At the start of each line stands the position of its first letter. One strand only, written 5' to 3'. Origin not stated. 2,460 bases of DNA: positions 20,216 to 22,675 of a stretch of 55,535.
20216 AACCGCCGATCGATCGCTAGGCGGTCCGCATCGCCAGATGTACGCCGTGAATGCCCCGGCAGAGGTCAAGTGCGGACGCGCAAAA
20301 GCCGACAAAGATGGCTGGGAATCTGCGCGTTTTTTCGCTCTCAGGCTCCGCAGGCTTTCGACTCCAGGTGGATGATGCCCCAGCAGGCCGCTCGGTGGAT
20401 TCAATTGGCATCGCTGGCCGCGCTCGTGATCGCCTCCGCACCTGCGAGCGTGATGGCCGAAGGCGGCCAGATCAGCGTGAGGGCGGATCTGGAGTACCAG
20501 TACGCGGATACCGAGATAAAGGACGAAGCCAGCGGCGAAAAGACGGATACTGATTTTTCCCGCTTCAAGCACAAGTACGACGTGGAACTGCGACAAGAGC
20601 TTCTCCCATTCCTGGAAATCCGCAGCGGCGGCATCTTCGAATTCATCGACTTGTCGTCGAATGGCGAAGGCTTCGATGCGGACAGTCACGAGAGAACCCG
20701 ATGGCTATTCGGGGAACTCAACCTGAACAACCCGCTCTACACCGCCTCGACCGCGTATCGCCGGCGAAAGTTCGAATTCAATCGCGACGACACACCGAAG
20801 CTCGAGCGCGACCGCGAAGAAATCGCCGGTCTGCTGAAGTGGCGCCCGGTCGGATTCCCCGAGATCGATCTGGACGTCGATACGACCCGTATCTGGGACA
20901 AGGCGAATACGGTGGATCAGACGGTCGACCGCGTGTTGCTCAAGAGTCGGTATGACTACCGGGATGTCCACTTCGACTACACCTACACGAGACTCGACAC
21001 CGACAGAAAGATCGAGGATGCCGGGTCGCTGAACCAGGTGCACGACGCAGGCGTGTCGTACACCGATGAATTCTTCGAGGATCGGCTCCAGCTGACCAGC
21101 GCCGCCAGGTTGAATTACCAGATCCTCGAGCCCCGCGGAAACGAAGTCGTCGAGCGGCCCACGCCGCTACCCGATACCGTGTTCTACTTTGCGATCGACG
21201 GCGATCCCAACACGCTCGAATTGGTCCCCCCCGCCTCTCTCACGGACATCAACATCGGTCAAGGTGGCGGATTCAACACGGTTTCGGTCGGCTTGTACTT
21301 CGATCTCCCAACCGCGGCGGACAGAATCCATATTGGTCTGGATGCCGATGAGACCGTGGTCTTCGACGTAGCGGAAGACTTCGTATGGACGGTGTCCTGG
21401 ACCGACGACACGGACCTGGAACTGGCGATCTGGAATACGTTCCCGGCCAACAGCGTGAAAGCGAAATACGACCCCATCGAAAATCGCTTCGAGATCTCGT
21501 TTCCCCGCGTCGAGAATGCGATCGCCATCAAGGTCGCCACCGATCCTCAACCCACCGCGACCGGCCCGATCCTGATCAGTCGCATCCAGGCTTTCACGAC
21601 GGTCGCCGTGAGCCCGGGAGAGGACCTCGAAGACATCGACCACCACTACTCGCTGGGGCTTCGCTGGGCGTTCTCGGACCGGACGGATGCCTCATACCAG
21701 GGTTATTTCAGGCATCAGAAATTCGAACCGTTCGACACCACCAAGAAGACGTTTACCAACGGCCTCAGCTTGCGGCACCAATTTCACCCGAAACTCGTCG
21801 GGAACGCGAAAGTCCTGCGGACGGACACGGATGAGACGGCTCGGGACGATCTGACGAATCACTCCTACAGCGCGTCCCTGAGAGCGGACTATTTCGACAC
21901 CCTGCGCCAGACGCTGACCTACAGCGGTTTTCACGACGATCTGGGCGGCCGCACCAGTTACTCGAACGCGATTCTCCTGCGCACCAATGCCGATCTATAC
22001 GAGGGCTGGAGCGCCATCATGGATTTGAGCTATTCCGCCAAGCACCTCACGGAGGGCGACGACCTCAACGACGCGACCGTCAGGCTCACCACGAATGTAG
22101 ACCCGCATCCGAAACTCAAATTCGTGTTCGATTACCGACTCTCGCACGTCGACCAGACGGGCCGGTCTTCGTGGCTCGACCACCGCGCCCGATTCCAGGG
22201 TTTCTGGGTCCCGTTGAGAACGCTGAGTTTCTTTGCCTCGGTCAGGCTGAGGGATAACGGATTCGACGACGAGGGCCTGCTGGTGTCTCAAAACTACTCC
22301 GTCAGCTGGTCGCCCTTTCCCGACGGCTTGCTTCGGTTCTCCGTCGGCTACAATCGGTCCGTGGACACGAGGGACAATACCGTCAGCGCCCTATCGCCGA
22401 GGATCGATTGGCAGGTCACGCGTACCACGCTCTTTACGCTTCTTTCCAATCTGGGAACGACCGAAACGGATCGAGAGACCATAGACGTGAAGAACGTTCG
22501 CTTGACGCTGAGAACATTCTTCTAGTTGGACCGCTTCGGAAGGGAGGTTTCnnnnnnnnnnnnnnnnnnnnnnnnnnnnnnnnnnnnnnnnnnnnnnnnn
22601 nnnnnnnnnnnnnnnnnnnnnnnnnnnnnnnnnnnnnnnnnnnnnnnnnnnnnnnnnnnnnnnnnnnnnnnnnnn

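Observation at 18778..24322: Candidate dedicated outer-membrane conduit: propeller lipoprotein + 717-aa barrel + three LpoB/TolB-N-like lipoprotein domains, with no ATPase or known secretion-system signature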

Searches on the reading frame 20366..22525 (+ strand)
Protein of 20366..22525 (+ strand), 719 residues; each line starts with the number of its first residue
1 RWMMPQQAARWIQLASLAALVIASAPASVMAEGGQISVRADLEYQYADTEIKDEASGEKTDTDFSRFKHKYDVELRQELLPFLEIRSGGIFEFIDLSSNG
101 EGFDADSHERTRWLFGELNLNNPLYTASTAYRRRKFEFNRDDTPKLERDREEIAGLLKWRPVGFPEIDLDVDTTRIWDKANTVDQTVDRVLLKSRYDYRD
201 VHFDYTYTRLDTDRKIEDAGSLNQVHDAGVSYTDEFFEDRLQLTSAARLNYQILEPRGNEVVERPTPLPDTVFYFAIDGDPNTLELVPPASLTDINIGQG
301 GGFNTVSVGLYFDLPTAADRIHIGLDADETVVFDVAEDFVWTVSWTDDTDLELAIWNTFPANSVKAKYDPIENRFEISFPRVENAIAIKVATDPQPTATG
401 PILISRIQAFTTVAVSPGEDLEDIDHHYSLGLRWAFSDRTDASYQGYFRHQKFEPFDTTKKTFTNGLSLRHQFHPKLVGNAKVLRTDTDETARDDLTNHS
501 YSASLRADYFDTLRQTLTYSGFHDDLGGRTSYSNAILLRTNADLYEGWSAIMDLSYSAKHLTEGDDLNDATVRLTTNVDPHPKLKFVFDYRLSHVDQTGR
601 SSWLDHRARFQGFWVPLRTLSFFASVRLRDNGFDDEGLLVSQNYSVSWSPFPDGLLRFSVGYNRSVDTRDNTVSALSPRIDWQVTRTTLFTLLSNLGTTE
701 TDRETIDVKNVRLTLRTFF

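Call 3: search_protein_families(library=pfam, proteins=[window:20366-22525:+], max_evalue=0.01)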
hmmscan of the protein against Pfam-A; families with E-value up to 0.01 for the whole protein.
window:20366-22525:+ (719 aa): 0 families

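Call 6: search_protein_families(library=ncbifam, proteins=[window:20366-22525:+], max_evalue=0.01)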
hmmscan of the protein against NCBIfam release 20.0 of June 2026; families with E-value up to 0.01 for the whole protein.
window:20366-22525:+ (719 aa): 0 families

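Call 22: find_homologous_proteins(query=window:20372-22522:+, max_evalue=0.001)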
Query window:20372-22522:+ (717 aa): 46 proteins with E <= 0.001 among 8000 candidates.
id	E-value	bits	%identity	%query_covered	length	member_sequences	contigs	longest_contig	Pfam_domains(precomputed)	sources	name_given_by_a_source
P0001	0.0e+0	1610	100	98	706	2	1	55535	-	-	-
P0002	0.0e+0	1085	67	100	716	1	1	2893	-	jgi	-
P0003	0.0e+0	1067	66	100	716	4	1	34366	-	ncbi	-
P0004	1.9e-276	937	60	100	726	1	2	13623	-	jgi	jgi:hypothetical protein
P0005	9.2e-272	922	59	97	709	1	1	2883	-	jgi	-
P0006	8.5e-270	915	58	100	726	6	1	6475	-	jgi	jgi:hypothetical protein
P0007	2.3e-266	904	59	100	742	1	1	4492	-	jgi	jgi:hypothetical protein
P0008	4.2e-266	903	58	100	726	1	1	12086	-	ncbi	-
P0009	2.1e-265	901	56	100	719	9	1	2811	-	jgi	-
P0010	3.5e-265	900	57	100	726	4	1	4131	-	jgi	jgi:hypothetical protein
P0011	9.0e-264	895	59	100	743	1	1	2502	-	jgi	jgi:hypothetical protein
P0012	1.5e-263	894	58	100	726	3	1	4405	-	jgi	-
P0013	4.0e-259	880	57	100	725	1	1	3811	-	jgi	-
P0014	1.0e-258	878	57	100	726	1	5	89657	-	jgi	jgi:hypothetical protein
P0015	7.4e-257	872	56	96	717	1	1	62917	-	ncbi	-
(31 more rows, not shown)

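Call 24: find_related_loci(query=A1, collection=genome_contigs, flank=10000)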
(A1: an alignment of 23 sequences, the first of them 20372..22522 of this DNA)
Query A1 (717 aa) in genome_contigs; peptide patterns used: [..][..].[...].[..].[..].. (x = any residue, [..] = any of these).
45 stretches matched a pattern; 44 encode a relative of the query (tblastn E <= 1e-3); 44 distinct loci.
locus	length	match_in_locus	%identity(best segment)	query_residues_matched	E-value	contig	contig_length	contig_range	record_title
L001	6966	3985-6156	46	2-717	0e+0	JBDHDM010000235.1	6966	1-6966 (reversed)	MAG: Gemmatimonadota bacterium isolate M8-32_Bin_247 M8-32_Bin_247_scaffold_47502, whole genome shotgun sequence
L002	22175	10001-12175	35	2-717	1e-130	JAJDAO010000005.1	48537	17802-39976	MAG: Deltaproteobacteria bacterium isolate OFTM73 OFTM73_4, whole genome shotgun sequence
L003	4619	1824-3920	33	29-713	2e-84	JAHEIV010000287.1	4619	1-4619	MAG: Deltaproteobacteria bacterium isolate Ww512 NODE_81984_length_4619_cov_3.545353, whole genome shotgun sequence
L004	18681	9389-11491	30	8-698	4e-83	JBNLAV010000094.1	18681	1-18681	MAG: Desulfobacteraceae bacterium isolate C2.bin.44.orig k141_118003, whole genome shotgun sequence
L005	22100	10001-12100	27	29-717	7e-73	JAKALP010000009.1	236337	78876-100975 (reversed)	MAG: Deltaproteobacteria bacterium isolate WY5.bin12 NODE_57_length_236337_cov_2.541023, whole genome shotgun sequence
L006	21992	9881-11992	29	12-717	3e-70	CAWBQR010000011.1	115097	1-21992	MAG: uncultured delta proteobacterium isolate MFD01721.bin.3.164 genome assembly, contig: contig_29830, whole genome sho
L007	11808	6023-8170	27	14-717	6e-65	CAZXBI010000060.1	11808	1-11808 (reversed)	MAG TPA_asm: uncultured Syntrophorhabdus sp. isolate SRP302447_co4_432 genome assembly, contig: NODE_14560_length_11808_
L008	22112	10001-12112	26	13-690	1e-64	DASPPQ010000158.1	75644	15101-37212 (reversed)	MAG TPA_asm: Thermodesulfobacteriota bacterium isolate SMAG_U12177 k141_1402130, whole genome shotgun sequence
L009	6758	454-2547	27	10-683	4e-64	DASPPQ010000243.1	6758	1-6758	MAG TPA_asm: Thermodesulfobacteriota bacterium isolate SMAG_U12177 k141_911985, whole genome shotgun sequence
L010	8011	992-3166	26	4-717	4e-63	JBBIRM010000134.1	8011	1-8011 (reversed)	MAG: Deltaproteobacteria bacterium isolate SIF170217_bin_35 NODE_8693_length_8011_cov_6.404098, whole genome shotgun seq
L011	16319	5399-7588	26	1-717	2e-62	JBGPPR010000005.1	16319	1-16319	MAG: Thermodesulfovibrionia bacterium isolate OBJ1_062018_150_9 k141_2655925_length_16319_cov_9.0229, whole genome shotg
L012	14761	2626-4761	27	34-717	2e-59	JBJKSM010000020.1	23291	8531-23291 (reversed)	MAG: Thermodesulfovibrionales bacterium isolate Bin_82 S1Ck127_1322333_flag_0_multi_7.9934_len_23291, whole genome shotg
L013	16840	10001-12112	26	24-717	1e-58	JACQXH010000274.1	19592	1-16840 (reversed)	MAG: Nitrospirae bacterium isolate NC_groundwater_1510_Pr4_B-0.1um_44_3 SR1-18-B1_scaffold_654069, whole genome shotgun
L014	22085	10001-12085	27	5-683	4e-58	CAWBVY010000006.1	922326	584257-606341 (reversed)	MAG: Candidatus Deferrimicrobiaceae bacterium isolate MFD09779.bin.1.221 genome assembly, contig: contig_29814, whole ge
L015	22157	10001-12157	26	6-717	5e-62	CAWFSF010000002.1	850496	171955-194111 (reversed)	MAG: Nitrospirota bacterium isolate MFD00905.bin.2.216 genome assembly, contig: contig_17522, whole genome shotgun seque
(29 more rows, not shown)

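Call 27: search_solved_structures(query=A1, max_evalue=1)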
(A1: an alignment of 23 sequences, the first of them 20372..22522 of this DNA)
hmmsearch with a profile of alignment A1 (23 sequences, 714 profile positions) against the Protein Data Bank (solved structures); distinct sequences matched with E-value up to 1: 0.

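Call 34: find_homologous_proteins(query=A2, max_evalue=0.001)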
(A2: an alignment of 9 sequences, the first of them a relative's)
Query A2 (9 sequences) (682 aa, profile of the alignment): 36 proteins with E <= 0.001 among 8000 candidates.
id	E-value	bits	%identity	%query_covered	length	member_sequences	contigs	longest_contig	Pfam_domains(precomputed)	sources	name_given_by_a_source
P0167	0.0e+0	1096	100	100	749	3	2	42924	-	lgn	-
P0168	0.0e+0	1086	68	100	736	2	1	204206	-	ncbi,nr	ncbi:MAG: hypothetical protein CXR31_12170 [Geobacter sp.]|nr:MAG: hypothetical protein CXR31_12170 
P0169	0.0e+0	1048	76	100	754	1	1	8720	-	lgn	-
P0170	0.0e+0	1022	61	100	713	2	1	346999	-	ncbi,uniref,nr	ncbi:hypothetical protein [Geotalea sp. SG265]|uniref:hypothetical protein n=1 Tax=Geotalea sp. SG26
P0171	2.3e-286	970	67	100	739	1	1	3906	-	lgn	-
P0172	8.3e-264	895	59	100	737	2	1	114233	-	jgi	jgi:hypothetical protein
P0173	3.7e-252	857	52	100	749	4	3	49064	-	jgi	jgi:hypothetical protein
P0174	1.5e-242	825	51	100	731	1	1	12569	-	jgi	jgi:hypothetical protein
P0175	9.6e-237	806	43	100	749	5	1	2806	-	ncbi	-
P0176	2.9e-236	804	50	100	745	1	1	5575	-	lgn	-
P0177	5.3e-235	800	44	100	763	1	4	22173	-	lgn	-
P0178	1.9e-234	798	36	100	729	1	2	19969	-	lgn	-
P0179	1.6e-231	789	43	100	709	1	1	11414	-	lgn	-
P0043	1.1e-220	753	38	95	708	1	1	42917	-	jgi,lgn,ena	-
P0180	2.5e-215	735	37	99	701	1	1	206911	-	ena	-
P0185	2.9e-198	679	36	100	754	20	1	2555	PF22633.4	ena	-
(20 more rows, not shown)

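Call 44: predict_structure(alignment_id=A1)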
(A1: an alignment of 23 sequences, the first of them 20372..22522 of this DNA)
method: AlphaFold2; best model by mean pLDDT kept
length: 717 residues; sequences in the alignment: 23
mean_pLDDT: 87.9   pTM: 0.68
mean pLDDT of the five models: 87.9, 87.2, 85.3, 85.0, 84.7
residues with pLDDT >= 90: 395; 70-90: 280; 50-70: 31; < 50: 11
segments of 3 or more residues with pLDDT < 50: 1-3, 22-29
pLDDT, mean of each block of 10 residues (from residue 1): 58 66 44 85 92 83 93 88 94 83 85 94 93 85 85 94 93 89 94 93 96 87 96 91 95 83 78 84 73 80 89 86 82 84 88 85 83 92 91 80 90 81 95 92 95 86 96 93 90 90 90 95 86 96 93 91 86 94 96 88 94 93 93 84 92 91 89 95 91 91 91 92
secondary structure, 60 per line:
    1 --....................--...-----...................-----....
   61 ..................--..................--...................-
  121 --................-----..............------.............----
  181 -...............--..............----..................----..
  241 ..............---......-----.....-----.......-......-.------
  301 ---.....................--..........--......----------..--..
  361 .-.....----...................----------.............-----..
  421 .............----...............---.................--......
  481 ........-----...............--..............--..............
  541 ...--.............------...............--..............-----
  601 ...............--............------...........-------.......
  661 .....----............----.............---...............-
elements in order (helices of 4 or more, strands of 3 or more residues): H3-22 E33-51 E57-78 E81-98 E101-119 E123-138 E144-157 E164-176 E182-196 E199-212 E217-234 E239-254 E258-263 E269-273 E282-285 H287-292 E304-324 H327-336 E339-344 E363-367 E372-390 E401-413 E419-433 E438-452 E456-472 E475-488 E494-508 E511-524 E527-543 E546-558 E565-579 E582-595 E601-615 E618-629 E636-646 E654-665 E670-681 E686-698 E702-716

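Call 46: search_protein_families(library=pfam, proteins=[P0185], max_evalue=1)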
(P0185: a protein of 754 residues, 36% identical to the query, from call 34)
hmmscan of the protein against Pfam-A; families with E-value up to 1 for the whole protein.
P0185 (754 aa): 2 families
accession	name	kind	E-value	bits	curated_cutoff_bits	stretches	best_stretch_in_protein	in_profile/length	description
PF22633.2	F5_F8_type_C_2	-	1.2e-06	29.5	27.8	1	331-413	16-91/91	NedA-like, galactose-binding domain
PF00754.31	F5_F8_type_C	-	0.0027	18.3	28.2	1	332-415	32-112/127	F5/8 type C domain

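Call 48: fold_search(model_id=the predicted structure, library=pdb)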
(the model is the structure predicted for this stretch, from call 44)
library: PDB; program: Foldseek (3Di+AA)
matches with E <= 10: 772; with E <= 0.001: 225
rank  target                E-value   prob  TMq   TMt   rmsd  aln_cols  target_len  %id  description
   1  5fok_B                9.5e-09  1.00  0.25  0.26  19.7       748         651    8  Crystal structure of the siderophore receptor PiuA from Pseudomonas aeruginosa (released 2016-05-11)
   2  1xkw                  1.4e-08  1.00  0.27  0.29  18.6       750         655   10  Pyochelin outer membrane receptor FptA from Pseudomonas aeruginosa (released 2005-10-04)
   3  5fok_A                2.3e-08  1.00  0.24  0.25  19.8       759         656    8  Crystal structure of the siderophore receptor PiuA from Pseudomonas aeruginosa (released 2016-05-11)
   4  6r2q_B                2.8e-08  1.00  0.41  0.45  14.2       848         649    7  Structure of the Mtr complex (released 2020-04-22)
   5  9nn6_A                2.9e-08  1.00  0.25  0.28  15.3       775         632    8  E. coli Cir in Complex with the RBD of Microcin V (released 2025-09-24)
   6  6e4v                  3.2e-08  1.00  0.25  0.26  20.5       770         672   10  The Crystal Structure of FhuE from E. coli in complex with its substrate Coprogen (released 2019-04-10)
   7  5nec_A                3.7e-08  1.00  0.26  0.28  19.3       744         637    8  Crystal structure of the siderophore receptor PiuD from Pseudomonas aeruginosa (released 2018-02-07)
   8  2hdi_A                4.9e-08  1.00  0.26  0.29  17.3       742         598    8  Crystal structure of the Colicin I receptor Cir from E.coli in complex with receptor binding domain of Colicin Ia. (released 2007-05-08)
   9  3efm                  5.3e-08  1.00  0.23  0.26  16.6       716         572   10  Structure of the alcaligin outer membrane recepteur FauA from Bordetella pertussis (released 2009-03-31)
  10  9fw9_D                6.4e-08  1.00  0.28  0.29  25.5       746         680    9  Cryo-EM structure of the type 1 pilus assembly platform as part of the FimA-bound chaperone-usher pilus complex (FimDH (released 2025-06-04)
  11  3qlb_A                7.1e-08  1.00  0.25  0.26  18.8       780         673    7  Enantiopyochelin outer membrane TonB-dependent transporter from Pseudomonas fluorescens bound to the ferri-enantiopyoc (released 2011-12-07)
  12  2vqi_B                7.4e-08  1.00  0.28  0.37  18.1       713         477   10  Structure of the P pilus usher (PapC) translocation pore (released 2008-05-27)
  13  5nec_B                1.3e-07  1.00  0.25  0.27  19.5       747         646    8  Crystal structure of the siderophore receptor PiuD from Pseudomonas aeruginosa (released 2018-02-07)
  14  9rpr_A                1.3e-07  1.00  0.26  0.25  19.2       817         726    8  Cryo-EM structure of LptDEM complex containing Shigella flexneri LptE and endogenous E. coli LptD and LptM (released 2025-12-10)
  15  9fz5_A                2.3e-07  1.00  0.26  0.25  22.9       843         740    8  Cryo-EM structure of LptDE-YedD complex from Escherichia Coli (released 2025-04-09)
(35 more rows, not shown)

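Call 49: find_encoding_contigs(protein=P0003, flank=10000, max_places=3)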
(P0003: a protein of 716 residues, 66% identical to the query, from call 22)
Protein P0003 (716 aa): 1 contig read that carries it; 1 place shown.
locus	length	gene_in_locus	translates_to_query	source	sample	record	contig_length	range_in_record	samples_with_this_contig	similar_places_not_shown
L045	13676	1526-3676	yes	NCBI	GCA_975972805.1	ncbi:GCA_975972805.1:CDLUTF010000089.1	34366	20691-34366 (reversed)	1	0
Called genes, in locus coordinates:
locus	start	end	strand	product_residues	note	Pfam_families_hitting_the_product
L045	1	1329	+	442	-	?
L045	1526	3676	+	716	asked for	-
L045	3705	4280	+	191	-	PF05643:GNA1162-like (weak)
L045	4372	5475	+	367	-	-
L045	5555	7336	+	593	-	PF00639:Rotamase (weak), PF13145:Rotamase_2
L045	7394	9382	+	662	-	-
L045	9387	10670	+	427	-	PF14522:Cytochrome_C7 (faint), PF22113:Mtrc-MtrF_II-IV_dom (faint), PF22678:Cytochrom_c_NrfB-like (faint), PF02085:Cytochrom_CIII (faint), PF09699:Paired_CXXCH_1, PF14537:Cytochrom_c3_2 (weak), PF09699:Paired_CXXCH_1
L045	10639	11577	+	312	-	PF01436:NHL (faint)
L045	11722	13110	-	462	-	PF00072:Response_reg, PF00158:Sigma54_activat, PF14532:Sigma54_activ_2, PF00004:AAA (weak), PF07728:AAA_5, PF25601:AAA_lid_14, PF02954:HTH_8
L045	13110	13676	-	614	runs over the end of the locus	PF00672:HAMP, PF00989:PAS, PF13188:PAS_8, PF13426:PAS_9, PF00512:HisKA, PF02518:HATPase_c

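Call 75: search_protein_representatives(alignment_id=A1)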
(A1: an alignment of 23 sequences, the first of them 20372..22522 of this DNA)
Query: 23 sequences, 714 profile positions. Proteins with E-value up to 0.001 (for the whole library): 1465; up to 1e-10: 1268; up to 1e-30: 850. The best 150 are listed.
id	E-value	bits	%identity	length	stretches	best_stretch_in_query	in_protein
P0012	3.3e-285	964.4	-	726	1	1-714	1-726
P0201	1.9e-247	839.6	-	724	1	1-714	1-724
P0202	1.6e-246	836.5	-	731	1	8-713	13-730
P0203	3.9e-243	825.3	-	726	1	1-714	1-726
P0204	1.5e-238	810.2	-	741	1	9-714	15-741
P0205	2.6e-237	806.1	-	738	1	8-714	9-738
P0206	1.3e-235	800.5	-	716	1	11-714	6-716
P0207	1.6e-232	790.2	-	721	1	16-714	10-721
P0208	8.5e-230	781.2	-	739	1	1-714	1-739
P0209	4.5e-228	775.6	-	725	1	12-714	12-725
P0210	2.4e-225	766.5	-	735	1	12-714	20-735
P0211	1.3e-224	764.1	-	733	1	10-714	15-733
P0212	1.8e-223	760.3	-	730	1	7-714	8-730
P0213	2.2e-223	760.0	-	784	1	4-714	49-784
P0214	1.8e-222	757.1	-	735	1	10-713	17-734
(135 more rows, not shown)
